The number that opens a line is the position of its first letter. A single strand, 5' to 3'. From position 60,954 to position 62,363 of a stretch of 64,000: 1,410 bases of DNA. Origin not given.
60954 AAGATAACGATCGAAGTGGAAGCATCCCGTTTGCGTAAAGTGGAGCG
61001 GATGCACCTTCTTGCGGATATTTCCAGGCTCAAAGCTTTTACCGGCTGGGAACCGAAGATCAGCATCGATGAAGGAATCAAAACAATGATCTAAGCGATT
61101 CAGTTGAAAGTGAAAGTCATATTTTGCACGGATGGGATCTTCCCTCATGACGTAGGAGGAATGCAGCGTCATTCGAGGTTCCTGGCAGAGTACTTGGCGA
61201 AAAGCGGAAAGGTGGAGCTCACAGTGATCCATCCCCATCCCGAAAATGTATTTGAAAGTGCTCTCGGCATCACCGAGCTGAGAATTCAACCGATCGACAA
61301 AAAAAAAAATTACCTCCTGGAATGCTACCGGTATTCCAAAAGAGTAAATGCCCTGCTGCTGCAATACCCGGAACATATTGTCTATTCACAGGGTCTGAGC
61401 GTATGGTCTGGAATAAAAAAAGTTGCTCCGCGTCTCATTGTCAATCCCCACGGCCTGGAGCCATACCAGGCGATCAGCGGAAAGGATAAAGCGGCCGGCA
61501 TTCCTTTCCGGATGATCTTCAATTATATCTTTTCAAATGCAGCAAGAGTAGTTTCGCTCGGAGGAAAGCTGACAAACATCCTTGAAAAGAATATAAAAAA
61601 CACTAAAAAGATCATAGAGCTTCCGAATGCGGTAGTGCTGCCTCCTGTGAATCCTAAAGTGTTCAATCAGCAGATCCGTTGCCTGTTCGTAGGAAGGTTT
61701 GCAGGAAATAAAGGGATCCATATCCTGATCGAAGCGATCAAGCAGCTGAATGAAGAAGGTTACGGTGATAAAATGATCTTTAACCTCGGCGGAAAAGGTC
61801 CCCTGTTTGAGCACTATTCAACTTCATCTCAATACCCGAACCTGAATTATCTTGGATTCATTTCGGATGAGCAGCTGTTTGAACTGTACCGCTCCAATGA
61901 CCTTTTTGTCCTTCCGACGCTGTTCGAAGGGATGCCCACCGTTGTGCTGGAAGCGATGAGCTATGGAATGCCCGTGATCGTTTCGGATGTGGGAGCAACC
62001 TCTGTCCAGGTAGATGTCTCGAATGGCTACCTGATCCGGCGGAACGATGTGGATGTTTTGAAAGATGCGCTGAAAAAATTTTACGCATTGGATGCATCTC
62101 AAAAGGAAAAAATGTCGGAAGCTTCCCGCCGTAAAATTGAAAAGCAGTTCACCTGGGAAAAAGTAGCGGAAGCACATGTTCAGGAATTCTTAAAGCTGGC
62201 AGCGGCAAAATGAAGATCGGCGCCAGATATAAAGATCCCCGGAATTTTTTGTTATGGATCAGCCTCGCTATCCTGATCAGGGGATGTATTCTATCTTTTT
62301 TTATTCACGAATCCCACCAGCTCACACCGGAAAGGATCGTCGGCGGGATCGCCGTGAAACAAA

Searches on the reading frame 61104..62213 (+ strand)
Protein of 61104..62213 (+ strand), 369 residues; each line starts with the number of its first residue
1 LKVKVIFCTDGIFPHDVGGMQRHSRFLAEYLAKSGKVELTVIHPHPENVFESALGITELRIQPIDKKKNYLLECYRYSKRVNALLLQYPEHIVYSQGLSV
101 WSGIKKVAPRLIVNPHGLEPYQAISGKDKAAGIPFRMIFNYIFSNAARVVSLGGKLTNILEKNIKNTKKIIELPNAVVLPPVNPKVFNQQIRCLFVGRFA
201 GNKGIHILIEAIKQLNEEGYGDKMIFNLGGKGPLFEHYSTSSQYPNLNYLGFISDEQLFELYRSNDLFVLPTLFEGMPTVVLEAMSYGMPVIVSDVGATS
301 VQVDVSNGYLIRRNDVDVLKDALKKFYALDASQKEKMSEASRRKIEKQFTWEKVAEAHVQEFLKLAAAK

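Call 55: search_protein_families(library=pfam, proteins=[window:61104-62213:+], max_evalue=0.00001)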
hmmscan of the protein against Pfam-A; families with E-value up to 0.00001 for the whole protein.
window:61104-62213:+ (369 aa): 4 families
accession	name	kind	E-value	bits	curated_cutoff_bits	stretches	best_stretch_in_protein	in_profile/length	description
PF00534.26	Glycos_transf_1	-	5e-28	98.2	26.4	1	189-343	14-171/172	Glycosyl transferases group 1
PF13692.12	Glyco_trans_1_4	-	5.8e-27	95.1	27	1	192-326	3-139/142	Glycosyl transferases group 1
PF20706.3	GT4-conflict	-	1.4e-11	44.5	26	1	142-355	143-382/385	Family 4 Glycosyltransferase in conflict systems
PF13439.12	Glyco_transf_4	-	4e-09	37.1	28.5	1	17-177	1-166/170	Glycosyltransferase Family 4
